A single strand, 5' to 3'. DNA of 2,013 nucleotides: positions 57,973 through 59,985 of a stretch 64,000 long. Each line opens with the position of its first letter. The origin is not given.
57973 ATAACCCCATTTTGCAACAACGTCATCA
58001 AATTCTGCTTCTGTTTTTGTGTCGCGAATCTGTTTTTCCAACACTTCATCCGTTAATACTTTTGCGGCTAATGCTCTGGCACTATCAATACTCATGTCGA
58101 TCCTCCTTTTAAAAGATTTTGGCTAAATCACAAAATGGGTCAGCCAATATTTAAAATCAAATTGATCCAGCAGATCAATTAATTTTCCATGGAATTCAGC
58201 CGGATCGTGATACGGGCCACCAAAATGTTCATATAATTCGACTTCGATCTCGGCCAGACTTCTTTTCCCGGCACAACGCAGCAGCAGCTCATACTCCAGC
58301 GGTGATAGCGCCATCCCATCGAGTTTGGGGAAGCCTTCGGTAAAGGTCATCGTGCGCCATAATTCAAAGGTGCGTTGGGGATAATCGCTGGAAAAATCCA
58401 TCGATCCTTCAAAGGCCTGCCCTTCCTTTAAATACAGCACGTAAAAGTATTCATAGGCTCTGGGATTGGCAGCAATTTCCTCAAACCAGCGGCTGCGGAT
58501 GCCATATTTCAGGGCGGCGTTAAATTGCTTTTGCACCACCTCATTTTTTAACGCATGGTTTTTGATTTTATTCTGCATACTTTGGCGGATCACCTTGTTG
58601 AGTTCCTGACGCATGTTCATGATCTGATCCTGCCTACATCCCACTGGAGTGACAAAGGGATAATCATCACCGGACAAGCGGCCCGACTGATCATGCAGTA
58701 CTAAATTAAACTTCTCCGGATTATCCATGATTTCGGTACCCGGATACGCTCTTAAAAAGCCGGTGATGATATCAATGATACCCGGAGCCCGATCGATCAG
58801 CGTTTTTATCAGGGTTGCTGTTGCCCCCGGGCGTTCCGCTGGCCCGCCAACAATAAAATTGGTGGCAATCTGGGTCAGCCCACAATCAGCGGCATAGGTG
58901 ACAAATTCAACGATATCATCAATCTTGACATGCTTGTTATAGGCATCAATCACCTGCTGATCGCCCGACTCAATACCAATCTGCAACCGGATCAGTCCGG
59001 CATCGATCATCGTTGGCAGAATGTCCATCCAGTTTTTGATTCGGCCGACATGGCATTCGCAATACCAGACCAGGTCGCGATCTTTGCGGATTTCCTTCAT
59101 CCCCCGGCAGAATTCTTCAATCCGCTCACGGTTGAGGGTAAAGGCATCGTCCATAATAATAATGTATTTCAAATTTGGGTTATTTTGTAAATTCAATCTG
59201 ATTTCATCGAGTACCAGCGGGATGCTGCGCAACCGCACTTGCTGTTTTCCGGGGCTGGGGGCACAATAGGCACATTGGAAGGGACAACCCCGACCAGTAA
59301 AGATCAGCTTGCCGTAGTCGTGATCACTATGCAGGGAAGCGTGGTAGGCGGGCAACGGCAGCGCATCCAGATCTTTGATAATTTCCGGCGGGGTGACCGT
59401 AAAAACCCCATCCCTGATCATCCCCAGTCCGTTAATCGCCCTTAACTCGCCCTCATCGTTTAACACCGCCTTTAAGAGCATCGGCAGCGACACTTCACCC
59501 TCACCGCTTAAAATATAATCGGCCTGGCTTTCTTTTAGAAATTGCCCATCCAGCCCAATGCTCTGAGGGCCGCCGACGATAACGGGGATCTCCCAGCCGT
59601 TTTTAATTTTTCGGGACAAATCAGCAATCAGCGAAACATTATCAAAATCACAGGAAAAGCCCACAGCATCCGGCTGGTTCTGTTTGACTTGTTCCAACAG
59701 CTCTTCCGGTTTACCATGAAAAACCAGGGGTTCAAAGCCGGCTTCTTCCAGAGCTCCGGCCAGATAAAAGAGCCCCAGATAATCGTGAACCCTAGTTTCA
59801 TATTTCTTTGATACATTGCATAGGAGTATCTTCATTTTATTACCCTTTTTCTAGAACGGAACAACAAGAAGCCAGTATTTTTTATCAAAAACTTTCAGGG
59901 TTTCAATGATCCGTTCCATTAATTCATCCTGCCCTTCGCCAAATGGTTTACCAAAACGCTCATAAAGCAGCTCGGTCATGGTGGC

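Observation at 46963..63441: Nif11-leader RiPP cluster whose only tailoring enzymes are five paralogous B12-binding radical SAM modules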

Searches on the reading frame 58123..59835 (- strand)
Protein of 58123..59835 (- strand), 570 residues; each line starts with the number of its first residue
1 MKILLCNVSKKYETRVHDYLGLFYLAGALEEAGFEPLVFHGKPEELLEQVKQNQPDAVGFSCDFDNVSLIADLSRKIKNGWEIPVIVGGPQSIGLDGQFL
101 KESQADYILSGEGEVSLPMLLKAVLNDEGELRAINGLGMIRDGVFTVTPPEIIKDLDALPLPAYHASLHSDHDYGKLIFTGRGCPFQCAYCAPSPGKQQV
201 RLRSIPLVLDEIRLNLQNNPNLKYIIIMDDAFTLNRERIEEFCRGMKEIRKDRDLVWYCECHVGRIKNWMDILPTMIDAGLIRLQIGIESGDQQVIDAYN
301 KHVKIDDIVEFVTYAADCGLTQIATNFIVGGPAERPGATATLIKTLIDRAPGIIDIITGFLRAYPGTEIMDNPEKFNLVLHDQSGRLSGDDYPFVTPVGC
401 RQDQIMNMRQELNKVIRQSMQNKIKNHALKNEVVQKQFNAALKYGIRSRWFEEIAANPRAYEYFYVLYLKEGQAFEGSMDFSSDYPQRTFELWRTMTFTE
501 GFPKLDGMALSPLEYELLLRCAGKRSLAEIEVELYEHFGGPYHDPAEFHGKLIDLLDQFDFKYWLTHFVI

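Call 4: search_protein_families(library=pfam, proteins=[window:58123-59835:-], max_evalue=0.01)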
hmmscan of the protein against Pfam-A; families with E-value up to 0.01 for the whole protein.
window:58123-59835:- (570 aa): 2 families
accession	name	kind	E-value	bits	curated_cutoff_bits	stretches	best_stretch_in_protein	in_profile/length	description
PF04055.27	Radical_SAM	-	1.8e-17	64.5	29.5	1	179-334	2-154/166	Radical SAM superfamily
PF02310.24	B12-binding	-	3.5e-13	49.9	32.1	1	19-118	14-118/121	B12 binding domain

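Call 5: search_protein_families(library=ncbifam, proteins=[window:58123-59835:-], max_evalue=0.01)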
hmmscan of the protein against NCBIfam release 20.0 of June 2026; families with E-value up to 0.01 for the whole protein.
window:58123-59835:- (570 aa): 20 families
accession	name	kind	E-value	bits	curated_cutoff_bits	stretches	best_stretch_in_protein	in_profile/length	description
NF050148.1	rSAM_ApyD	equivalog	9.2e-32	110.2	750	1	16-337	22-354/645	RiPP biosynthesis radical SAM protein ApyD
TIGR02026.1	BchE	equivalog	2.1e-30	106.1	481.35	1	20-429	23-433/497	magnesium-protoporphyrin IX monomethyl ester anaerobic oxidative cyclase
TIGR03471.1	HpnJ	equivalog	8.1e-28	97.5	577.6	1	129-384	140-398/472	hopanoid biosynthesis associated radical SAM protein HpnJ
TIGR04072.2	rSAM_ladder_B12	equivalog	1.1e-25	90.1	360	1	20-381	19-380/443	lipid biosynthesis B12-binding/radical SAM protein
TIGR04479.1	bcpD_PhpK_rSAM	subfamily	1.7e-23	82.8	600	1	19-378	72-436/504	PhpK family radical SAM P-methyltransferase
NF038361.1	rSAM_Sden_1168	equivalog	1.5e-22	79.9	575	1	44-335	130-437/560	Sden_1168 family B12-binding radical SAM P-methyltransferase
TIGR04367.1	HpnR_B12_rSAM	equivalog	2.2e-21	76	650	1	4-371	4-371/490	hopanoid C-3 methylase HpnR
TIGR04013.1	B12_SAM_MJ_1487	hypoth_equivalog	5.9e-21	74.7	251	1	23-347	14-334/382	TIGR04013 family B12-binding domain/radical SAM domain-containing protein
TIGR03975.1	rSAM_ocin_1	subfamily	7.4e-21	74.3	281.85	1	44-343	118-424/606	RiPP maturation radical SAM C-methyltransferase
TIGR04014.1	B12_SAM_MJ_0865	equivalog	1e-17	64.1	360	1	23-385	15-374/434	methyl-coenzyme M reductase glutamine C-methyltransferase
NF033070.1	rSAM_AprD4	equivalog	2.6e-17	62.9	500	1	180-369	201-386/456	AprD4 family radical SAM diol-dehydratase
NF033712.0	B12_rSAM_KedN5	subfamily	5.1e-14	51.4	700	1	50-336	58-357/624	KedN5 family methylcobalamin-dependent radical SAM C-methyltransferase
TIGR04295.1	B12_rSAM_oligo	hypoth_equivalog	2e-10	39.9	400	1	85-312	105-327/422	TIGR04295 family B12-binding domain-containing radical SAM protein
TIGR04385.1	B12_rSAM_cofa1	equivalog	2.2e-09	37.1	450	1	82-349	99-363/438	B12 lower ligand biosynthesis radical SAM protein BzaD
NF040542.1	rSAM_RCCLKC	equivalog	3.2e-08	33.1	450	1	48-328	42-329/423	arsinothricin biosynthesis radical SAM protein ArsL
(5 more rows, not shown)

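Call 12: find_encoding_contigs(protein=window:58123-59835:-, flank=10000, max_places=6)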
Protein window:58123-59835:- (570 aa): no gene with exactly this product is on record in the collection.

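Call 14: find_homologous_proteins(query=window:58123-59835:-, max_evalue=1e-10)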
Query window:58123-59835:- (570 aa): 804 proteins with E <= 1e-10 among 8000 candidates; the best 120 are listed.
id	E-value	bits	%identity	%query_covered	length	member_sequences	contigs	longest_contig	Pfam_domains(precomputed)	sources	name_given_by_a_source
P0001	0.0e+0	1274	96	100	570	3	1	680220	PF04055.28,PF02310.25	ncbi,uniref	ncbi:B12-binding domain-containing radical SAM protein [Acetobacterium wieringae]|uniref:B12-binding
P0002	0.0e+0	1273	95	100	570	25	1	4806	PF04055.28,PF02310.25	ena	-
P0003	0.0e+0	1134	84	100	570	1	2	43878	PF04055.28,PF02310.25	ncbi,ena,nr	ncbi:MAG: hypothetical protein CVU99_01975 [Firmicutes bacterium HGW-Firmicutes-4]|nr:MAG: hypotheti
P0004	0.0e+0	1133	85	100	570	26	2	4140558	PF04055.28,PF02310.25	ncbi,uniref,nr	ncbi:B12-binding domain-containing radical SAM protein [Acetobacterium malicum]|uniref:B12-binding d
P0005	0.0e+0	1118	84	100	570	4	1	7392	PF04055.28,PF02310.25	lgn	-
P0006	0.0e+0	1115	83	100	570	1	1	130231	PF04055.28,PF02310.25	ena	-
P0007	0.0e+0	1114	84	99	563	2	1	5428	PF04055.28,PF02310.25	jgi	jgi:radical SAM superfamily enzyme YgiQ (UPF0313 family)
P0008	0.0e+0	1111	82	100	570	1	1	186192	PF04055.28,PF02310.25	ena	-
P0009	0.0e+0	1111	83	100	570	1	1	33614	PF04055.28,PF02310.25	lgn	-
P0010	0.0e+0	1109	82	100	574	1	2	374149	PF04055.28,PF02310.25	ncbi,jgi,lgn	-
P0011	0.0e+0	1106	82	100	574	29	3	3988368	PF04055.28,PF02310.25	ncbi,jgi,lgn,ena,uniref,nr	ncbi:B12-binding domain-containing radical SAM protein [Acetobacterium sp. KB-1]|jgi:radical SAM sup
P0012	0.0e+0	1102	82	100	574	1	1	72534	PF04055.28,PF02310.25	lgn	-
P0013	0.0e+0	1101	82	100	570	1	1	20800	PF04055.28,PF02310.25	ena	-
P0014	0.0e+0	1100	82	100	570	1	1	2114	PF04055.28,PF02310.25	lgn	-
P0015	0.0e+0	1100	82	100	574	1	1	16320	PF04055.28,PF02310.25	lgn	-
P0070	1.2e-143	498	43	97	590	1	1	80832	PF04055.28,PF02310.25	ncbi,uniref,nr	ncbi:radical SAM protein [Heliobacterium undosum]|uniref:Radical SAM protein n=1 Tax=Heliomicrobium 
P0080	1.5e-140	488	41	99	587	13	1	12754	PF04055.28,PF02310.25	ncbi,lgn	ncbi:MAG: radical SAM protein [Candidatus Eremiobacterota bacterium]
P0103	7.2e-100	353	35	96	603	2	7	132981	PF04055.28,PF02310.25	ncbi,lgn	ncbi:MAG: radical SAM protein [Candidatus Wallbacteria bacterium]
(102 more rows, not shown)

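Call 19: find_related_loci(query=window:58123-59835:-, collection=genome_contigs, flank=10000)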
Query window:58123-59835:- (570 aa) in genome_contigs; peptide patterns used: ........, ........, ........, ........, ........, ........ (x = any residue, [..] = any of these).
41 stretches matched a pattern; 7 encode a relative of the query (tblastn E <= 1e-3); 7 distinct loci.
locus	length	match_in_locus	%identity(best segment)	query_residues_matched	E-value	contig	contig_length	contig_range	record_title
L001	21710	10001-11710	95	1-570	0e+0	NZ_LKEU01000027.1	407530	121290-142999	Acetobacterium wieringae strain DSM 1911 ACWI_contig000027, whole genome shotgun sequence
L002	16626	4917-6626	94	1-570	0e+0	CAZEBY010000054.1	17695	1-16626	MAG TPA_asm: uncultured Lachnospiraceae bacterium isolate binchicken_co269_132 genome assembly, contig: NODE_2914_length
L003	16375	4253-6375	84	1-570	0e+0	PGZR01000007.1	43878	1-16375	MAG: Firmicutes bacterium HGW-Firmicutes-4 bjp_ig2103_scaffold_492, whole genome shotgun sequence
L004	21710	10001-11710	84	1-570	0e+0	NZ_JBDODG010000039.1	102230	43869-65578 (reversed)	MAG: Acetobacterium sp. isolate Z1 NODE_75_length_102230_cov_21.062001, whole genome shotgun sequence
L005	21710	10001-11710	83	1-570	0e+0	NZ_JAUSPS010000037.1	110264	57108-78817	MAG: Acetobacterium sp. isolate E21_metabat.bin.92 E21_k141_16718, whole genome shotgun sequence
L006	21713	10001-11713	75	1-570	0e+0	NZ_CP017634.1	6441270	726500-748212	Candidatus Formimonas warabiya strain DCMF chromosome, complete genome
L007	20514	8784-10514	73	1-570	0e+0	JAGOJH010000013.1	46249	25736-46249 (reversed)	MAG: Thermoclostridium sp. isolate Go_SlDig_bin_309 Go_SlDig_2044_length_46249_cov_6.638676, whole genome shotgun sequen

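Call 21: find_encoding_contigs(protein=P0070, flank=10000, max_places=2)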
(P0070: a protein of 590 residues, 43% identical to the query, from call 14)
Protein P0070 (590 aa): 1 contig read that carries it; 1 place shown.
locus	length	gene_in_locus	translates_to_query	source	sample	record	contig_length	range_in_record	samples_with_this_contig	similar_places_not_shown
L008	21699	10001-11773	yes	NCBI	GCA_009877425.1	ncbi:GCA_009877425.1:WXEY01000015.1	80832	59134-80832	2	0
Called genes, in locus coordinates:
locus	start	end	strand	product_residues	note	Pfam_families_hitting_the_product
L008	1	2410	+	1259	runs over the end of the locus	PF01336:tRNA_anti-codon, PF02811:PHP, PF07733:DNA_pol3_alpha, PF17657:DNA_pol3_finger, PF14579:HHH_6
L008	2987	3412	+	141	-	PF22091:DUF6941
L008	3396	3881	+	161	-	-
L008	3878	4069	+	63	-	-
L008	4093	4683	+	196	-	-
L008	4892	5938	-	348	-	PF00112:Peptidase_C1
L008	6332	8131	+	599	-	PF02310:B12-binding, PF04055:Radical_SAM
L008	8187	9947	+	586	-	PF02310:B12-binding (weak), PF04055:Radical_SAM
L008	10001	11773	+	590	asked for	PF02310:B12-binding, PF04055:Radical_SAM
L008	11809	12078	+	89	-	PF07862:Nif11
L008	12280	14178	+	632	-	PF02310:B12-binding, PF04055:Radical_SAM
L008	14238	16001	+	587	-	PF02310:B12-binding, PF04055:Radical_SAM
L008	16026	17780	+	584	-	PF02310:B12-binding, PF04055:Radical_SAM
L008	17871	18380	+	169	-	-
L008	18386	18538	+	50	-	-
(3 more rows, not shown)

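Call 22: find_encoding_contigs(protein=P0080, flank=10000, max_places=2)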
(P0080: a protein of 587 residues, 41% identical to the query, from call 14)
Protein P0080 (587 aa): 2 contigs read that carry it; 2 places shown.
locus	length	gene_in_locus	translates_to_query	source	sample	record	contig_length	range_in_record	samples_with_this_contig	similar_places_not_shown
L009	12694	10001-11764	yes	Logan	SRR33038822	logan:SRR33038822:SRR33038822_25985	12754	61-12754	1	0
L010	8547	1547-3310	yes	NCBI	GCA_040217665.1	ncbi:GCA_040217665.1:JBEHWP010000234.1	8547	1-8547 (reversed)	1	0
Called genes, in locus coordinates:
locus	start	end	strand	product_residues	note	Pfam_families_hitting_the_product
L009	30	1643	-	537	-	PF07494:Reg_prop (faint)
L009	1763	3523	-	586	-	PF02310:B12-binding, PF04055:Radical_SAM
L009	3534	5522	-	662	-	PF02310:B12-binding, PF04055:Radical_SAM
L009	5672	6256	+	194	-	PF05685:Uma2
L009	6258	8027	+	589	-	PF02310:B12-binding (weak), PF04055:Radical_SAM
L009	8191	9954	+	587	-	PF02310:B12-binding, PF04055:Radical_SAM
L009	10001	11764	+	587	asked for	PF02310:B12-binding (weak), PF04055:Radical_SAM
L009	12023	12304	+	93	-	PF07862:Nif11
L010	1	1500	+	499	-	PF04055:Radical_SAM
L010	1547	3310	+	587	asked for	PF02310:B12-binding (weak), PF04055:Radical_SAM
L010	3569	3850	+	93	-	PF07862:Nif11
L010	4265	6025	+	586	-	PF02310:B12-binding, PF04055:Radical_SAM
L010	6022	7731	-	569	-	PF02310:B12-binding (faint), PF04055:Radical_SAM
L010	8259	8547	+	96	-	?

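Call 23: find_encoding_contigs(protein=P0103, flank=10000, max_places=2)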
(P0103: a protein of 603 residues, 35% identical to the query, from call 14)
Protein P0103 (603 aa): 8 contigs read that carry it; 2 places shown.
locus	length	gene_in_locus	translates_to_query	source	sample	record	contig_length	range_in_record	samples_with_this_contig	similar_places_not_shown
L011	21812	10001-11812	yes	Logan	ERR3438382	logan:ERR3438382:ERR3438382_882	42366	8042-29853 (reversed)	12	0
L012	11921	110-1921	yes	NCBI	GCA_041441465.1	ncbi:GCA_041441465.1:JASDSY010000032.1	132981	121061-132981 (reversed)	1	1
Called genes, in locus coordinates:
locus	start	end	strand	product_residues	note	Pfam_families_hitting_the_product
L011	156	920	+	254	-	PF00440:TetR_N, PF17929:TetR_C_34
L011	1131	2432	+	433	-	PF04326:SLFN_AlbA_2, PF13749:HATPase_c_4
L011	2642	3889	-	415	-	PF13529:Peptidase_C39_2 (weak)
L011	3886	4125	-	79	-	-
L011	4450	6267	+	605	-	PF00072:Response_reg, PF00989:PAS (faint), PF08447:PAS_3, PF13426:PAS_9 (faint), PF13188:PAS_8 (weak), PF07568:HisKA_2, PF02518:HATPase_c, PF13581:HATPase_c_2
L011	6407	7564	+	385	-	PF00144:Beta-lactamase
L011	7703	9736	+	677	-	PF00144:Beta-lactamase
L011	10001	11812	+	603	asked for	PF02310:B12-binding (weak), PF04055:Radical_SAM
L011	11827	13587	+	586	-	PF04055:Radical_SAM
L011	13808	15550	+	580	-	PF02310:B12-binding, PF04055:Radical_SAM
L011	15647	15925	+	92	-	PF07862:Nif11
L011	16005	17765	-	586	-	PF02310:B12-binding, PF04055:Radical_SAM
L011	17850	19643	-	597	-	PF02310:B12-binding, PF04055:Radical_SAM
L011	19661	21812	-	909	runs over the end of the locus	PF02310:B12-binding, PF04055:Radical_SAM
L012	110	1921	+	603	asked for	PF02310:B12-binding (weak), PF04055:Radical_SAM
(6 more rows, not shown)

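Call 30: search_solved_structures(query=window:58123-59835:-, max_evalue=0.01, show_alignments=1)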
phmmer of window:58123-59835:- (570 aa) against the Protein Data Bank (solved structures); distinct sequences matched with E-value up to 0.01: 4.
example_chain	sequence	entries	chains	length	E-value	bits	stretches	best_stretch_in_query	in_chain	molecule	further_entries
6fd2_B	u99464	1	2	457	3.8e-17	65.4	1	154-369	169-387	Putative apramycin biosynthetic oxidoreductase 4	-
9n1b_A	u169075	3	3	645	5.9e-13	51.6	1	83-233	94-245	Radical SAM protein | Radical SAM enzyme CysS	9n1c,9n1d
9ccb_A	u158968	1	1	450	2.4e-11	46.3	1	85-372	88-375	Radical SAM core domain-containing protein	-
7kdx_A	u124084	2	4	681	8.3e-09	37.9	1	43-338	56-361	Methyltransferase TokK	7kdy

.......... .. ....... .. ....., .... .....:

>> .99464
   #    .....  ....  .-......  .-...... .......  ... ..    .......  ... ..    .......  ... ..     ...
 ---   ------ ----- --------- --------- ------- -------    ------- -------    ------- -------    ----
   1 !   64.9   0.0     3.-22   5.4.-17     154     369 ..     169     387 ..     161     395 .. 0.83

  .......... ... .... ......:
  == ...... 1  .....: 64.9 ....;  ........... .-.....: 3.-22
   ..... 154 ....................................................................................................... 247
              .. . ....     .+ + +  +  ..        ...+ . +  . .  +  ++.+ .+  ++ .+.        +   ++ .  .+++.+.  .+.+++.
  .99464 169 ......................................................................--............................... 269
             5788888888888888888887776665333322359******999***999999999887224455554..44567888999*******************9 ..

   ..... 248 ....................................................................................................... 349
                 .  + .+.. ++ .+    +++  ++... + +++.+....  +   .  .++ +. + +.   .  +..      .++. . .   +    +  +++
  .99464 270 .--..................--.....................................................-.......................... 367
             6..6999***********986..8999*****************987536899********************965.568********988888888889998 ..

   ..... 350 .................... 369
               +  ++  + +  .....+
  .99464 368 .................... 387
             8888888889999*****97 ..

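Call 48: predict_structure(alignment_id=A1)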
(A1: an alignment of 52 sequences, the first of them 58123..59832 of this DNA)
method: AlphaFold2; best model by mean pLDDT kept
length: 569 residues; sequences in the alignment: 52
mean_pLDDT: 93.4   pTM: 0.89
mean pLDDT of the five models: 93.4, 93.3, 92.9, 92.4, 92.2
residues with pLDDT >= 90: 472; 70-90: 84; 50-70: 13; < 50: 0
segments of 3 or more residues with pLDDT < 50: none
pLDDT, mean of each block of 10 residues (from residue 1): 93 79 98 97 94 98 89 96 94 92 95 96 96 95 92 93 93 92 86 74 96 95 90 93 98 94 91 98 95 95 96 98 96 97 98 96 88 95 73 94 96 97 94 96 95 94 95 93 96 87 91 96 97 96 96 96 95
secondary structure, 60 per line:
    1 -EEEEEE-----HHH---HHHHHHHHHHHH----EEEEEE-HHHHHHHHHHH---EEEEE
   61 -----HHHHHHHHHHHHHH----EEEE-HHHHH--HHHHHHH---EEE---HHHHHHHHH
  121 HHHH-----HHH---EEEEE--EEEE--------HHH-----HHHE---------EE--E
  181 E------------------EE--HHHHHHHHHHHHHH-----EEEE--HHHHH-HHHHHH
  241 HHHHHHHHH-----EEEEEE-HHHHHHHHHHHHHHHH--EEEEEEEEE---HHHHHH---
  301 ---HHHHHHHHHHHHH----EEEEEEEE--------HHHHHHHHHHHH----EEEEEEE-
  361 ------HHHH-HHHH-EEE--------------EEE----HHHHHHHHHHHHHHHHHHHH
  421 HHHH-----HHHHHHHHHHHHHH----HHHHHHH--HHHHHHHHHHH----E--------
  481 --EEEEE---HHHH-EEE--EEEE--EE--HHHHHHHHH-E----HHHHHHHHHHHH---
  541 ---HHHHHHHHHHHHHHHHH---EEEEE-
elements in order: E2-7 H19-30 E35-40 H42-52 E56-60 H66-79 E84-87 H89-93 H96-102 E106-108 H112-124 E136-140 E143-146 H204-217 E223-226 H229-233 H235-249 E255-260 H262-277 E280-288 H292-297 H304-316 E321-328 H337-348 E353-359 H367-370 H372-375 E377-379 E394-396 H401-424 H430-443 H448-454 H457-467 E483-487 H491-494 E496-498 E501-504 H511-519 H526-537 H544-560 E564-568

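Call 52: fold_search(model_id=the predicted structure, library=pdb)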
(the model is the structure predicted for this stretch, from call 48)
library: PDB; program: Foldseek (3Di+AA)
matches with E <= 10: 1715; with E <= 0.001: 69
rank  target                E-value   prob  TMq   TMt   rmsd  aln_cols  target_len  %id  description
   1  9ccb                  9.4e-21  1.00  0.52  0.69   8.8       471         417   20  X-ray crystal structure of methyl-coenzyme M reductase glutamine methylase (MgmA) from Methanothermobacter marburgensis  (released 2025-01-01)
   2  6fd2_B                3.5e-19  1.00  0.57  0.70   7.2       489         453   18  Radical SAM 1,2-diol dehydratase AprD4 in complex with its substrate paromamine (released 2018-01-17)
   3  6fd2_A                5.2e-19  1.00  0.57  0.69   7.4       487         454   18  Radical SAM 1,2-diol dehydratase AprD4 in complex with its substrate paromamine (released 2018-01-17)
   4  9n1d                  4.3e-18  1.00  0.61  0.56   7.7       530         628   17  Crystal structure of CysS from Corallococcus sp. CA054B with 5'-deoxyadenosine and methionine bound (released 2026-01-28)
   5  9n1b                  1.1e-17  1.00  0.58  0.53  13.4       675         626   16  Crystal structure of CysS from Corallococcus sp. CA054B with 5'-deoxyadenosine, methionine, and pantetheinylated 3-metho (released 2026-01-28)
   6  9n1c                  1.4e-17  1.00  0.61  0.56   7.6       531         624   17  Crystal structure of CysS from Corallococcus sp. CA054B with 5'-deoxyadenosine, methionine, and pantetheinylated 3-ethox (released 2026-01-28)
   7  6wtf_A                1.5e-17  1.00  0.53  0.55   4.9       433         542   18  Structure of radical S-adenosylmethionine methyltransferase, TsrM, from Kitasatospora setae with tryptophan substrate  (released 2020-12-23)
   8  6wtf_B                1.5e-17  1.00  0.57  0.60   5.7       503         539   17  Structure of radical S-adenosylmethionine methyltransferase, TsrM, from Kitasatospora setae with tryptophan substrate  (released 2020-12-23)
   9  6wte_A                2.4e-17  1.00  0.60  0.61   8.0       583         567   15  Structure of radical S-adenosylmethionine methyltransferase, TsrM, from Kitasatospora setae with cobalamin and [4Fe-4S (released 2020-12-23)
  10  5ul4                  4.2e-17  1.00  0.60  0.48   7.5       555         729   15  Structure of Cobalamin-dependent S-adenosylmethionine radical enzyme OxsB with aqua-cobalamin and S-adenosylmethionine b (released 2017-04-19)
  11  5ul3                  5.5e-17  1.00  0.58  0.46   9.9       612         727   15  Structure of Cobalamin-dependent S-adenosylmethionine radical enzyme OxsB with aqua-cobalamin bound (released 2017-04-19)
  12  6wte_B                6.2e-17  1.00  0.54  0.57   6.3       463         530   17  Structure of radical S-adenosylmethionine methyltransferase, TsrM, from Kitasatospora setae with cobalamin and [4Fe-4S (released 2020-12-23)
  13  7kdy_A                7.3e-17  1.00  0.61  0.53   8.6       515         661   19  Crystal structure of Streptomyces tokunonesis TokK with hydroxycobalamin, 5'-deoxyadenosine, methionine, and (2R)-pant (released 2022-01-12)
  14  7kdx_B                9.1e-17  1.00  0.61  0.53   8.7       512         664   18  Crystal structure of Streptomyces tokunonesis TokK with hydroxycobalamin, 5'-deoxyadenosine, and methionine (released 2022-01-12)
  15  7kdx_A                2.9e-16  1.00  0.59  0.52   8.7       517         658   18  Crystal structure of Streptomyces tokunonesis TokK with hydroxycobalamin, 5'-deoxyadenosine, and methionine (released 2022-01-12)
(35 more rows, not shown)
